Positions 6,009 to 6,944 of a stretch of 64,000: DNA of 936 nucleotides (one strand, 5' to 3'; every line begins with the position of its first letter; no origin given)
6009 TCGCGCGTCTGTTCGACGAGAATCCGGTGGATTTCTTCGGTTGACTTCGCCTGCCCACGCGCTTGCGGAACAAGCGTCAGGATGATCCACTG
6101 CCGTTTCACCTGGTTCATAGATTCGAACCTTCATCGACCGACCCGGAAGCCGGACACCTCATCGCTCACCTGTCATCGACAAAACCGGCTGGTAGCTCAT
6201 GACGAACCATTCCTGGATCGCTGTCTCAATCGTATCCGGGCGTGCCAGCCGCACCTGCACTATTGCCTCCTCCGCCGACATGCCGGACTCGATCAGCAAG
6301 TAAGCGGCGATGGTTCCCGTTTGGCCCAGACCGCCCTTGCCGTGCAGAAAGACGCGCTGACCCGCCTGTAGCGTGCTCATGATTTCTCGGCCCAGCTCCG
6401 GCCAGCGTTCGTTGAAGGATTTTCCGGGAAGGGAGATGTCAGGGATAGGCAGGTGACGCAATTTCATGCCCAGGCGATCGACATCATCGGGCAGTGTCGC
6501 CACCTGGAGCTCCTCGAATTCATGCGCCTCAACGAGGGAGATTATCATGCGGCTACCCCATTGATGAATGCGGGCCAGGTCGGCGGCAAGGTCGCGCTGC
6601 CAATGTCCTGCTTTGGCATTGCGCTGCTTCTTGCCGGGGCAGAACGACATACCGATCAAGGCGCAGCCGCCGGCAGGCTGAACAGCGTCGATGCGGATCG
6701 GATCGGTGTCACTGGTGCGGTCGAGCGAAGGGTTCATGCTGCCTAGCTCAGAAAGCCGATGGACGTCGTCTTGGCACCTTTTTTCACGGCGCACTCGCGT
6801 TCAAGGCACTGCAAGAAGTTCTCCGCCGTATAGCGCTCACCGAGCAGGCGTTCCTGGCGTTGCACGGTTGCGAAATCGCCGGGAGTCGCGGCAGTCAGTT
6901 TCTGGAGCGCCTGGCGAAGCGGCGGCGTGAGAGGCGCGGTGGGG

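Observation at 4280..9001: AAA+ ATPase / dead-phosphatase / WYL regulator / acidic protein cassette beside a type IV nuclease: candidate uncharacterised defence or conflict system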

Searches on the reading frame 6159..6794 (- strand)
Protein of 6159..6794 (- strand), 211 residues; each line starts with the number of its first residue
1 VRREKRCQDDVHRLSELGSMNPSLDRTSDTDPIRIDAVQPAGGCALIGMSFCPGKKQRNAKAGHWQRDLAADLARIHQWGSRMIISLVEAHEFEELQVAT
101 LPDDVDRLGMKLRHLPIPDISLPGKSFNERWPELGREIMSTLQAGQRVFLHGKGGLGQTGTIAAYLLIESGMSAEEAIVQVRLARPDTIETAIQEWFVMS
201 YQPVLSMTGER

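Call 4: search_protein_families(library=pfam, proteins=[window:6159-6794:-], max_evalue=0.01)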
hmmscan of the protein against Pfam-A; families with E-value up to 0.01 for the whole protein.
window:6159-6794:- (211 aa): 5 families
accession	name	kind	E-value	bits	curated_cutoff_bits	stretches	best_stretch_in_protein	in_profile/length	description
PF22785.1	Tc-R-P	-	2.6e-08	34.8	27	1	71-171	14-105/106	Polymorphic toxin system, DSP-PTPase phosphatase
PF05706.17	CDKN3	-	1.2e-05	25.5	20.7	1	46-169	42-157/168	Cyclin-dependent kinase inhibitor 3 (CDKN3)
PF22784.1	PTP-SAK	-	2.9e-05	24.6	27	1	104-198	53-153/153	Swiss Army Knife protein, DSP-PTPase phosphatase domain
PF00782.25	DSPc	-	8.8e-05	22.8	33.5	1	137-191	65-120/133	Dual specificity phosphatase, catalytic domain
PF22741.1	PTP-NADK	-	0.0044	16.9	27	1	79-192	47-156/163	DSP-PTPase phosphatase fused to NAD+ Kinase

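Call 5: search_protein_families(library=padloc, proteins=[window:6159-6794:-], max_evalue=0.01)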
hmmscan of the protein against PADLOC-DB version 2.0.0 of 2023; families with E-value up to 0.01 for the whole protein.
window:6159-6794:- (211 aa): 0 families

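Call 6: search_protein_families(library=ncbifam, proteins=[window:6159-6737:-], max_evalue=0.01)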
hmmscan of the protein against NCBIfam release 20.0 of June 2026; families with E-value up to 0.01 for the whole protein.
window:6159-6737:- (192 aa): 0 families

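Call 15: find_homologous_proteins(query=window:6159-6737:-, max_evalue=0.001)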
Query window:6159-6737:- (192 aa): 62 proteins with E <= 0.001 among 236 candidates.
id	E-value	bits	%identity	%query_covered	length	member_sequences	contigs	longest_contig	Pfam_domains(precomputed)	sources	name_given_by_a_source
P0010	4.3e-124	430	100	100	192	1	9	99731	PF05706.18,PF22785.2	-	-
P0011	7.2e-113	393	92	100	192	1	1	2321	PF22784.2,PF05706.18,PF22785.2,PF00782.26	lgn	-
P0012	2.5e-103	362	85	99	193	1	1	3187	PF22784.2,PF05706.18,PF22785.2,PF00782.26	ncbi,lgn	-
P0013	4.8e-92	325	78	100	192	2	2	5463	PF22784.2,PF05706.18,PF22741.2,PF22785.2,PF00782.26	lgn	-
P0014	1.5e-88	314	73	99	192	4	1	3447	PF13350.12,PF22784.2,PF05706.18,PF22741.2,PF22785.2,PF00782.26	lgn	-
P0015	4.7e-86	306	74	97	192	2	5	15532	PF22784.2,PF05706.18,PF22741.2,PF22785.2,PF00782.26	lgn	-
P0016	5.6e-86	305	72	97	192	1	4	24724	PF22784.2,PF05706.18,PF22785.2,PF00782.26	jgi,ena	-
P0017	1.8e-85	304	71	99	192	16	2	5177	PF22784.2,PF05706.18,PF22741.2,PF22785.2,PF00782.26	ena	-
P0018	5.2e-85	302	72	97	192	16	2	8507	PF22784.2,PF05706.18,PF22741.2,PF22785.2,PF00782.26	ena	-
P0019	4.5e-68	247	62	93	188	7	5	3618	PF22784.2,PF05706.18,PF22741.2,PF22785.2,PF00782.26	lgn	-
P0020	4.0e-66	241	61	96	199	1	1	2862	PF22784.2,PF05706.18,PF22741.2,PF22785.2,PF00782.26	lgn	-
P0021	1.6e-65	239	61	99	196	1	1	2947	PF22784.2,PF05706.18,PF22741.2,PF22785.2,PF00782.26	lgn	-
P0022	9.6e-64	233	60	93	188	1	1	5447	PF22784.2,PF05706.18,PF22785.2,PF00782.26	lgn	-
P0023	5.8e-63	230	60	93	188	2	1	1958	PF22784.2,PF05706.18,PF22785.2,PF00782.26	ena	-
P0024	6.1e-63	230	59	93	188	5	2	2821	PF22784.2,PF05706.18,PF22741.2,PF22785.2,PF00782.26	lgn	-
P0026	2.3e-62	228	61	93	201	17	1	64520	PF22784.2,PF05706.18,PF22741.2,PF22785.2,PF00782.26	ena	-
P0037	2.7e-55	205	58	92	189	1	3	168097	PF22784.2,PF05706.18,PF22785.2,PF00782.26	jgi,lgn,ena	-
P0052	1.6e-37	147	50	78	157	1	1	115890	PF22784.2,PF05706.18,PF22785.2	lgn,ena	-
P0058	6.9e-34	135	41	89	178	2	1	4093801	PF22784.2,PF05706.18,PF22741.2,PF22785.2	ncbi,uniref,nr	ncbi:cyclin-dependent kinase inhibitor 3 family protein [Sphingomonas endolithica]|uniref:cyclin-dep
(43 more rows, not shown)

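Call 17: find_encoding_contigs(protein=P0037, flank=10000, max_places=2)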
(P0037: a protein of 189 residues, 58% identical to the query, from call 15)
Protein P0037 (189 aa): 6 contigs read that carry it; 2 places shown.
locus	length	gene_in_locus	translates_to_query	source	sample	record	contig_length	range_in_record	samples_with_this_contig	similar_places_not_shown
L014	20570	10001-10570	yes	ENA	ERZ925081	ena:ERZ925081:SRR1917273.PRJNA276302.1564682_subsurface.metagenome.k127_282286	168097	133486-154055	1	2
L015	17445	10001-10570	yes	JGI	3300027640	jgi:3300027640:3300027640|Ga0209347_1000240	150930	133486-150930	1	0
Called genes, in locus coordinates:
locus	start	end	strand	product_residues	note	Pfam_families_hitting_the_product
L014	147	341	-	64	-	-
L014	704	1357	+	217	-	-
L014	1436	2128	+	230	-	-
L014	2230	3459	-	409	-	PF03747:ADP_ribosyl_GH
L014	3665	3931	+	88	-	PF01527:HTH_Tnp_1, PF13384:HTH_23 (weak), PF13518:HTH_28 (weak)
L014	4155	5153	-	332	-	PF12327:FtsZ_C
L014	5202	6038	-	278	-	PF02146:SIR2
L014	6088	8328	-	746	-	PF13191:AAA_16 (faint), PF01695:IstB_IS21 (faint), PF02367:TsaE (faint), PF05496:RuvB_N (faint), PF00004:AAA (weak), PF07728:AAA_5 (faint), PF13401:AAA_22 (faint), PF00004:AAA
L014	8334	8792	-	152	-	-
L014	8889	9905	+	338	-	PF13280:WYL, PF25583:WCX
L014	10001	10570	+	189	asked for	PF05706:CDKN3, PF22785:Tc-R-P, PF22784:PTP-SAK, PF00782:DSPc (faint)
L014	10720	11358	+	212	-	PF03796:DnaB_C (weak)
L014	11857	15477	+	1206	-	PF04257:RecC_N, PF27451:RecC_4th, PF17946:RecC_C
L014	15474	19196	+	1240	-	PF00580:UvrD-helicase, PF13245:AAA_19, PF13361:UvrD_C, PF13538:UvrD_C_2 (faint), PF12705:PDDEXK_1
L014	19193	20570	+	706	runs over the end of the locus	PF21185:RecD_N, PF13086:AAA_11 (weak), PF13245:AAA_19, PF13604:AAA_30, PF05127:NAT10_TcmA_helicase (weak), PF13401:AAA_22 (weak), PF18335:SH3_13 (weak), PF13538:UvrD_C_2, +1 more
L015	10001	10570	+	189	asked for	PF05706:CDKN3, PF22785:Tc-R-P, PF22784:PTP-SAK, PF00782:DSPc (faint)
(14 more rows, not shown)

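Call 18: find_encoding_contigs(protein=P0058, flank=10000, max_places=2)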
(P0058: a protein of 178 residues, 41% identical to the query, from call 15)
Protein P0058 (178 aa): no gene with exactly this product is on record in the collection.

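Call 19: find_encoding_contigs(protein=P0026, flank=10000, max_places=2)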
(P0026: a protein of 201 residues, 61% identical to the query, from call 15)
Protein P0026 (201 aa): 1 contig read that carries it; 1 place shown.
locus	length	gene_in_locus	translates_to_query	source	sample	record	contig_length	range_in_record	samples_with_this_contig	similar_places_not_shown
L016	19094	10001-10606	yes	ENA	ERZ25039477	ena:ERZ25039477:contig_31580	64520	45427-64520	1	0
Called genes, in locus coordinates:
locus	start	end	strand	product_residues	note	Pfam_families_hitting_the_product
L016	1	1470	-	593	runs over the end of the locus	PF00004:AAA, PF07726:AAA_3 (faint), PF07728:AAA_5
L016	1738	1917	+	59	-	-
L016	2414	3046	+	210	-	-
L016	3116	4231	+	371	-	PF16808:PKcGMP_CC (faint), PF09903:DUF2130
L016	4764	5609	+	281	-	-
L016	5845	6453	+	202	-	PF12625:Arabinose_bd (weak)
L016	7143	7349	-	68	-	-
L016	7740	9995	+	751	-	PF13671:AAA_33 (faint), PF05496:RuvB_N (faint), PF07728:AAA_5 (faint), PF13191:AAA_16 (faint), PF13401:AAA_22 (faint), PF02367:TsaE (faint), PF00004:AAA, PF00004:AAA, +6 more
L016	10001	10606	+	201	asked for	PF05706:CDKN3, PF22785:Tc-R-P, PF22784:PTP-SAK, PF22741:PTP-NADK (weak), PF00782:DSPc (weak)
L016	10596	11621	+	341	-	PF13280:WYL (weak), PF25583:WCX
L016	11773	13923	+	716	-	PF03781:FGE-sulfatase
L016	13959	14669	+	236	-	-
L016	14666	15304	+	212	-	PF11074:DUF2779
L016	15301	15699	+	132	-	-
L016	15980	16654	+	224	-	-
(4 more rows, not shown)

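Call 21: find_encoding_contigs(protein=P0052, flank=10000, max_places=2)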
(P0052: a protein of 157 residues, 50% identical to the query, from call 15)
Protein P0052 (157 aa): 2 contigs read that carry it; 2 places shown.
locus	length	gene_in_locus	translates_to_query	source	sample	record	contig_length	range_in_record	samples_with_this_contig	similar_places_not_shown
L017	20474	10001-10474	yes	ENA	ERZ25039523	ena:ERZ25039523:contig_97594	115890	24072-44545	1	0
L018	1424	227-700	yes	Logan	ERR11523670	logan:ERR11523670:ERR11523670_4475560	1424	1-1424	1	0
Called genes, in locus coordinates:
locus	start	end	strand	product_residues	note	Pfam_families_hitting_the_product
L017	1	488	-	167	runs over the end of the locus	PF01613:Flavin_Reduct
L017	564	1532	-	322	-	PF01895:PhoU, PF00072:Response_reg, PF00486:Trans_reg_C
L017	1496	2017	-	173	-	PF01895:PhoU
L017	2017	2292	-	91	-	-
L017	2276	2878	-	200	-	PF00005:ABC_tran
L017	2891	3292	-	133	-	PF00528:BPD_transp_1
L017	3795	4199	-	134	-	PF00528:BPD_transp_1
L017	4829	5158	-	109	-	-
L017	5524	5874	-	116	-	PF12849:PBP_like_2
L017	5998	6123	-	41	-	-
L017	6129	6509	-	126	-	PF02538:Hydantoinase_B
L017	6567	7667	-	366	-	PF02538:Hydantoinase_B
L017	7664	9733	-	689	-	PF05378:Hydant_A_N, PF01968:Hydantoinase_A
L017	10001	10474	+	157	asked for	PF05706:CDKN3, PF22784:PTP-SAK, PF22785:Tc-R-P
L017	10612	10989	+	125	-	PF08883:DOPA_dioxygen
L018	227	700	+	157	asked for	PF05706:CDKN3, PF22784:PTP-SAK, PF22785:Tc-R-P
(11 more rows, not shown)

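Call 34: search_protein_families(library=pfam, proteins=[L014:8334-8813:-, L014:4155-5153:-], max_evalue=0.001)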
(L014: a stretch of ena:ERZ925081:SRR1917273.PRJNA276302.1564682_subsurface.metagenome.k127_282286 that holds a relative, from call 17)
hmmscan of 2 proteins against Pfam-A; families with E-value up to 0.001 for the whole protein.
L014:8334-8813:- (159 aa): 0 families

L014:4155-5153:- (332 aa): 1 family
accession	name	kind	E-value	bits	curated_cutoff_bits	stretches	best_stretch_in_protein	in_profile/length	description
PF12327.13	FtsZ_C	-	1.8e-11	44.6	27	1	229-323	1-93/95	FtsZ family, C-terminal domain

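Call 35: find_related_loci(query=A1, collection=metagenome_contigs, flank=10000)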
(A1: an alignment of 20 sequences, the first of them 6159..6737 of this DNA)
Query A1 (192 aa) in metagenome_contigs; peptide patterns used: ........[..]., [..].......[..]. (x = any residue, [..] = any of these).
600 stretches matched a pattern (row limit reached: there are more); 552 encode a relative of the query (tblastn E <= 1e-3); the best 80 are kept; 80 distinct loci.
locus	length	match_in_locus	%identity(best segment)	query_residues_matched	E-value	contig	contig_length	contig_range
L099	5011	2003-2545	56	2-182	4e-64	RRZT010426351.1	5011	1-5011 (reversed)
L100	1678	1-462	58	29-182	5e-58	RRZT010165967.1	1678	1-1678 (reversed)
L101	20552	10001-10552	52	1-184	1e-55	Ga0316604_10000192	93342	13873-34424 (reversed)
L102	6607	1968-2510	50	7-185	2e-53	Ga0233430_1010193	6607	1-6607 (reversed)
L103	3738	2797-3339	50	7-185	2e-53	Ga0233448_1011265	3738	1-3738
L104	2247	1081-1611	52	7-184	8e-53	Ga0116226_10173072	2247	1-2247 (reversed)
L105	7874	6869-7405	46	2-180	2e-51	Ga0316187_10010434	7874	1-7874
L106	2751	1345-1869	50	7-181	3e-51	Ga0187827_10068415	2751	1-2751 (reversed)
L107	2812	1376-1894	49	7-179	2e-49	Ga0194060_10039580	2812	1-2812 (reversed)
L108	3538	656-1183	48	4-179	4e-49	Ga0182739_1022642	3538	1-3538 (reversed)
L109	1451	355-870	50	7-179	1e-50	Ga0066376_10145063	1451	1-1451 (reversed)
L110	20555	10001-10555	45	1-185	6e-49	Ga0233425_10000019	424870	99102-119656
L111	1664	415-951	47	7-185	6e-50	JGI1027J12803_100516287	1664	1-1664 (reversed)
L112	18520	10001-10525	47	4-179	2e-48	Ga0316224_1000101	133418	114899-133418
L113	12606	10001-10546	46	6-187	3e-48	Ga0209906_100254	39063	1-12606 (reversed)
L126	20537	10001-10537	44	6-185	2e-47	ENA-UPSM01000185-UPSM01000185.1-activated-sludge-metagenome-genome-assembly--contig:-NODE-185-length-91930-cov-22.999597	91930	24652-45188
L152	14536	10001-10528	43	7-184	8e-45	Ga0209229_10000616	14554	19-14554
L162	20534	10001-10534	43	7-185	2e-44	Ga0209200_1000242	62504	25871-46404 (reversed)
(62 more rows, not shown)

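Call 39: search_protein_families(library=pfam, proteins=[L152:10553-11578:+, L162:9995-11629:+, L101:6875-7624:-, L101:5316-6770:-, L101:4317-5315:-, L101:10725-11465:+, L101:11514-12824:+, L126:6734-7726:+, L126:8685-9155:+, L099:3345-4403:+], max_evalue=0.001)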
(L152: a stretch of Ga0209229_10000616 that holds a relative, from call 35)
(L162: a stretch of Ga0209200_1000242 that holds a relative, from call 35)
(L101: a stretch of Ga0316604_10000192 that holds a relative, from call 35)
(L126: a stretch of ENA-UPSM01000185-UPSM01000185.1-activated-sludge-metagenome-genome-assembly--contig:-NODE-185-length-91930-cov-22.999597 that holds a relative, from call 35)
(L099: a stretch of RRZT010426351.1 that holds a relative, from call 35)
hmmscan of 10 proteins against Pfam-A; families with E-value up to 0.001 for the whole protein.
L152:10553-11578:+ (341 aa): 0 families

L162:9995-11629:+ (544 aa): 7 families
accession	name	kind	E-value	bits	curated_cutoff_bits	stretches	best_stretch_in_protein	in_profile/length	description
PF03747.19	ADP_ribosyl_GH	-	2e-75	254.6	26.2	1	191-509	1-287/287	ADP-ribosylglycohydrolase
PF22784.1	PTP-SAK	-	6.5e-12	46.2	27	1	58-174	33-153/153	Swiss Army Knife protein, DSP-PTPase phosphatase domain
PF22785.1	Tc-R-P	-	3.3e-10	40.9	27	1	48-147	15-105/106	Polymorphic toxin system, DSP-PTPase phosphatase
PF00782.25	DSPc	-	9.6e-08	32.4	33.5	1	58-172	20-125/133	Dual specificity phosphatase, catalytic domain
PF05706.17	CDKN3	-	1.1e-06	28.9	20.7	1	40-146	56-158/168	Cyclin-dependent kinase inhibitor 3 (CDKN3)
PF00102.32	Y_phosphatase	-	3.4e-05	24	20.9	1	122-177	170-231/234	Protein-tyrosine phosphatase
PF13350.11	Y_phosphatase3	-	0.00013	22.5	22.2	1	116-153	124-160/240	Tyrosine phosphatase family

L101:6875-7624:- (249 aa): 0 families

L101:5316-6770:- (484 aa): 1 family
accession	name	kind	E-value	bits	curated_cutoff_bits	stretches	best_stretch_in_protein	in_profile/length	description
PF11074.14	DUF2779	-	6e-46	156.3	23.3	1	290-413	1-126/126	Domain of unknown function(DUF2779)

L101:4317-5315:- (332 aa): 2 families
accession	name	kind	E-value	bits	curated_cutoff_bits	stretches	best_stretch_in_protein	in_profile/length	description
PF13280.12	WYL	-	1.1e-10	41.8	21.8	1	160-229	4-70/70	WYL domain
PF25583.1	WCX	-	0.00046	20.9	23.9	1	259-331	2-63/76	WCX domain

L101:10725-11465:+ (246 aa): 0 families

L101:11514-12824:+ (436 aa): 3 families
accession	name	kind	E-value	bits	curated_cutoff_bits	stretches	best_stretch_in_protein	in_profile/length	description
PF00149.33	Metallophos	-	3.9e-17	63.8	21.5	1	27-256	1-189/191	Calcineurin-like phosphoesterase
PF12320.13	SbcD_C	-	2.9e-13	50.5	24.4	1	310-411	4-92/94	Type 5 capsule protein repressor C-terminal domain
PF12850.12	Metallophos_2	-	3.2e-09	37.4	27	1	27-223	1-124/154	Calcineurin-like phosphoesterase superfamily domain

L126:6734-7726:+ (330 aa): 7 families
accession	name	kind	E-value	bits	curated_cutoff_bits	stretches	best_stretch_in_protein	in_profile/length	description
PF13489.12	Methyltransf_23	-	2.5e-09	37.5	27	1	156-277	8-124/164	Methyltransferase domain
PF01381.28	HTH_3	-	3.6e-08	33.8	23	1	27-65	11-50/55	Helix-turn-helix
PF08241.18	Methyltransf_11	-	6.7e-08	33.5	21.2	1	173-269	1-95/95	Methyltransferase domain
PF13649.12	Methyltransf_25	-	1.6e-07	32.4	27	1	172-265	1-97/97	Methyltransferase domain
PF08242.18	Methyltransf_12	-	1.7e-07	32.3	30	1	173-267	1-98/98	Methyltransferase domain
PF13560.12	HTH_31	-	8.2e-06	26.5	27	1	9-68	2-59/64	Helix-turn-helix domain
PF12844.13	HTH_19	-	8.5e-06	26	30.2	1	31-72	18-60/64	Helix-turn-helix domain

L126:8685-9155:+ (156 aa): 5 families
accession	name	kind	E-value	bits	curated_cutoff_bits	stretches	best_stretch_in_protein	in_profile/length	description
PF22785.1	Tc-R-P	-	2.1e-12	48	27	1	46-152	6-105/106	Polymorphic toxin system, DSP-PTPase phosphatase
PF22784.1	PTP-SAK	-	8.4e-10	39.3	27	1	51-155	20-116/153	Swiss Army Knife protein, DSP-PTPase phosphatase domain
PF05706.17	CDKN3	-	2.5e-09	37.5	20.7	1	47-151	56-158/168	Cyclin-dependent kinase inhibitor 3 (CDKN3)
PF00782.25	DSPc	-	1.3e-05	25.4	33.5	1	88-148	37-95/133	Dual specificity phosphatase, catalytic domain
PF13350.11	Y_phosphatase3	-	0.00011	22.7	22.2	1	115-155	117-157/240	Tyrosine phosphatase family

L099:3345-4403:+ (352 aa): 1 family
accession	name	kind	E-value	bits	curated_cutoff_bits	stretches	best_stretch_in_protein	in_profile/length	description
PF03747.19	ADP_ribosyl_GH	-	2e-51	175.8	26.2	1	66-339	1-284/287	ADP-ribosylglycohydrolase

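Call 59: search_protein_families(library=phrogs, proteins=[window:6159-6737:-], max_evalue=0.01)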
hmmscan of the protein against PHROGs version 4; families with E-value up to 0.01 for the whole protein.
window:6159-6737:- (192 aa): 2 families
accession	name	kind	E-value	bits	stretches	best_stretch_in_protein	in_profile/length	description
phrog_17568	-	DNA, RNA and nucleotide metabolism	1.1e-09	39.4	1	96-188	59-150/166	thymidylate synthase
phrog_32716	-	other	0.0034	18.7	1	103-168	59-125/149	dual specificity phosphatase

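Call 64: search_solved_structures(query=A1, max_evalue=0.001)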
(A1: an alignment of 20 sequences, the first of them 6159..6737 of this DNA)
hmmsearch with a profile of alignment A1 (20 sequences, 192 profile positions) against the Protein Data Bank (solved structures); distinct sequences matched with E-value up to 0.001: 285 (the best 60 are shown).
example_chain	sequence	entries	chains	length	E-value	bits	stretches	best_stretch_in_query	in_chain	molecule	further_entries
25xa_A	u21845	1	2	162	4.3e-24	88.3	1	84-186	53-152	Dual specificity protein phosphatase family protein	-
9e9l_A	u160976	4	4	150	8.2e-23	84.1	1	61-184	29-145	ShufPTP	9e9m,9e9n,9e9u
5z59_A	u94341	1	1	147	1.6e-22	83.2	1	62-184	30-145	Protein-tyrosine phosphatase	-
5z5a_A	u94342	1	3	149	1.7e-22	83.1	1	62-184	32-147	Protein-tyrosine phosphatase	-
5z5b_A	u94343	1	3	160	2.3e-22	82.6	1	62-187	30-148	Protein-tyrosine phosphatase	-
1fpz_A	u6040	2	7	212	2.3e-20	76.1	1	10-187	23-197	CYCLIN-DEPENDENT KINASE INHIBITOR 3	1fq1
2i6i_A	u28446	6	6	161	2.4e-19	72.8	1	87-183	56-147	Sulfolobus solfataricus protein tyrosine phosphatase | protein tyrosine phosphatase | SsoPTP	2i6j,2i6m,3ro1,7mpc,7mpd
2dxp_A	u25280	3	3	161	1.1e-17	67.3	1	87-183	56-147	Sulfolobus solfataricus protein tyrosine phosphatase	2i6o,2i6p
4erc_A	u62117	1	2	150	4.1e-17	65.5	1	88-182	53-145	Dual specificity protein phosphatase 23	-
2img_A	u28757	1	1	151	4.1e-17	65.5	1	88-182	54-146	Dual specificity protein phosphatase 23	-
2jjd_A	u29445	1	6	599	2e-15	60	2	128-181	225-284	RECEPTOR-TYPE TYROSINE-PROTEIN PHOSPHATASE EPSILON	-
2mbc_A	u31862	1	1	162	1.1e-14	57.6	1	85-186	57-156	Protein tyrosine phosphatase type IVA 3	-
1r6h_A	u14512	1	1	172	1.3e-14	57.3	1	85-186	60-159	protein tyrosine phosphatase type IVA, member 3 isoform 1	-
1v3a_A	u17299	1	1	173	1.3e-14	57.3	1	85-186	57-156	protein tyrosine phosphatase type IVA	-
5k22_A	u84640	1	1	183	2.2e-14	56.6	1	85-187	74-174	Protein tyrosine phosphatase type IVA 2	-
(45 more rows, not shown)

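Call 67: find_encoding_contigs(protein=P0011, flank=5000, max_places=3)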
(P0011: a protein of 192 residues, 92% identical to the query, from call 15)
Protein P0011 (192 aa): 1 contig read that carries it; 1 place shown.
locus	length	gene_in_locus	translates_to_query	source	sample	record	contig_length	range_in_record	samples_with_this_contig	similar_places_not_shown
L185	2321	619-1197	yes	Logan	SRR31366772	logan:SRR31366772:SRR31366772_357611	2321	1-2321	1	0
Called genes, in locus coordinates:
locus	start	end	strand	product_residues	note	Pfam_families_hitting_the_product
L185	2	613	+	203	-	?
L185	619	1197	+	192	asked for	PF05706:CDKN3, PF22785:Tc-R-P, PF22784:PTP-SAK, PF00782:DSPc (weak)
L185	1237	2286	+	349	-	PF13280:WYL (weak), PF25583:WCX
